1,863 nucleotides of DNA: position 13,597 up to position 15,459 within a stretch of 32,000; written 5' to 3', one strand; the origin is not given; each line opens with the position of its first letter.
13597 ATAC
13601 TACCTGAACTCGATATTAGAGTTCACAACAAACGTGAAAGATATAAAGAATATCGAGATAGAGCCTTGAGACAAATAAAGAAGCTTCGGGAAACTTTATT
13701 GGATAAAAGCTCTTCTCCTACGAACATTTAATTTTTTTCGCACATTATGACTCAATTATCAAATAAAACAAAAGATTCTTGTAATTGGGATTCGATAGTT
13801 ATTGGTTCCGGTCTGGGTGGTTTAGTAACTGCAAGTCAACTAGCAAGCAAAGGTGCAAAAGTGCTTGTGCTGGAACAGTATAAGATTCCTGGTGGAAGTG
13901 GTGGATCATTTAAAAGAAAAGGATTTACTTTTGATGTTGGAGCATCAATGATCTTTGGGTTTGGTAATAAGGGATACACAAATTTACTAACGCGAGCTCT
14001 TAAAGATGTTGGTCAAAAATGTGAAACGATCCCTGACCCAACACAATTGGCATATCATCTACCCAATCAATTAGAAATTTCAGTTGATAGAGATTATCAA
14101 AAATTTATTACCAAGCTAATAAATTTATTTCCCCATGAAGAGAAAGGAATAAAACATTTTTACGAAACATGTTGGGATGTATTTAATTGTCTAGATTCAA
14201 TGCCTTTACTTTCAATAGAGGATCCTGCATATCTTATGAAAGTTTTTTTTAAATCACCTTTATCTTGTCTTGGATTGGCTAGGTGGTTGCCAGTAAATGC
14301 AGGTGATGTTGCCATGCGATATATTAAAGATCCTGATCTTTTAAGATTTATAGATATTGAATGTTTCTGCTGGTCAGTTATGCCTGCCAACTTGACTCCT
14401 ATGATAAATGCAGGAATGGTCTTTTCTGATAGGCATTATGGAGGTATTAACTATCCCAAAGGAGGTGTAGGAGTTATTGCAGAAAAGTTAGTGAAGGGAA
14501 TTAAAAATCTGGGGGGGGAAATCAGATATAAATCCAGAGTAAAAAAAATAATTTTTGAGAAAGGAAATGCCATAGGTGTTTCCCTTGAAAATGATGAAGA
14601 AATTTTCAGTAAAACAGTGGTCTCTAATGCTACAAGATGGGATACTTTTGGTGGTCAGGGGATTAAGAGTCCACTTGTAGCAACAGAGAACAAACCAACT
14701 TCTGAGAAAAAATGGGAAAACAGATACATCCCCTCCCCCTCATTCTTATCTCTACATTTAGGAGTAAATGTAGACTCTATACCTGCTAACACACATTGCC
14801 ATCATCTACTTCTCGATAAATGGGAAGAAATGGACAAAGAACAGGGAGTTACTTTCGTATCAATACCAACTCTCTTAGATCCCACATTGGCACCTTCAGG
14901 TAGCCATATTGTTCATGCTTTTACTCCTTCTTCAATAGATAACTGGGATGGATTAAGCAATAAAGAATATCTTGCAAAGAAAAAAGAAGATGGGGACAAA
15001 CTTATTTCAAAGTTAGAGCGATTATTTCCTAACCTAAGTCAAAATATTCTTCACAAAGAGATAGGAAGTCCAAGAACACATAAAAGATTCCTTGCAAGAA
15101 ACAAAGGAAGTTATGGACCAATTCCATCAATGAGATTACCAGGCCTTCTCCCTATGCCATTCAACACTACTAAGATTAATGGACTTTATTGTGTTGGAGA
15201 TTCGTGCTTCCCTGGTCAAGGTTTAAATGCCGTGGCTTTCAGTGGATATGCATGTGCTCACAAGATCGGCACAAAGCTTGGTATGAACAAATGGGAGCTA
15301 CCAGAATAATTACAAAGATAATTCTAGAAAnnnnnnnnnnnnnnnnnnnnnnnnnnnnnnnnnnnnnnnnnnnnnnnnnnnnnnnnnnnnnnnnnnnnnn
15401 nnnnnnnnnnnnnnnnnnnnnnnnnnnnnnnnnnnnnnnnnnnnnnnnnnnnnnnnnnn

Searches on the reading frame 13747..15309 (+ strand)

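Call 21: search_protein_families(library=pfam, proteins=[window:13747-15309:+], max_evalue=0.01)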
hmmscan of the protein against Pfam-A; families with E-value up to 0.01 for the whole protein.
window:13747-15309:+ (520 aa): 9 families
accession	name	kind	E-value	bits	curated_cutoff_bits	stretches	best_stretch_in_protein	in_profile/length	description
PF01593.30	Amino_oxidase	-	1.5e-19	71.1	19.8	1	23-505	1-440/443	Flavin containing amine oxidoreductase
PF13450.12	NAD_binding_8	-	5.6e-14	52.6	21.9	1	18-75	1-58/68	NAD(P)-binding Rossmann-like domain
PF01266.30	DAO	-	2.6e-09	37.5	27.9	1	16-53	2-41/353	FAD dependent oxidoreductase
PF00890.30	FAD_binding_2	-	8.8e-07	28.9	20.4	1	15-45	1-31/414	FAD binding domain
PF03486.20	HI0933_like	-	1.2e-06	28.6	50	1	15-49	2-36/244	HI0933-like protein Rossmann domain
PF12831.13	FAD_oxidored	-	0.0001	22.1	27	1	15-51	1-37/416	FAD dependent oxidoreductase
PF01494.25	FAD_binding_3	-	0.0015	18.3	22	1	15-46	3-34/349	FAD binding domain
PF01946.23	Thi4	-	0.0016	18.1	26.2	1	8-51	12-56/235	Thi4 family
PF07992.20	Pyr_redox_2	-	0.0029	17.5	26.1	1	15-44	2-32/291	Pyridine nucleotide-disulphide oxidoreductase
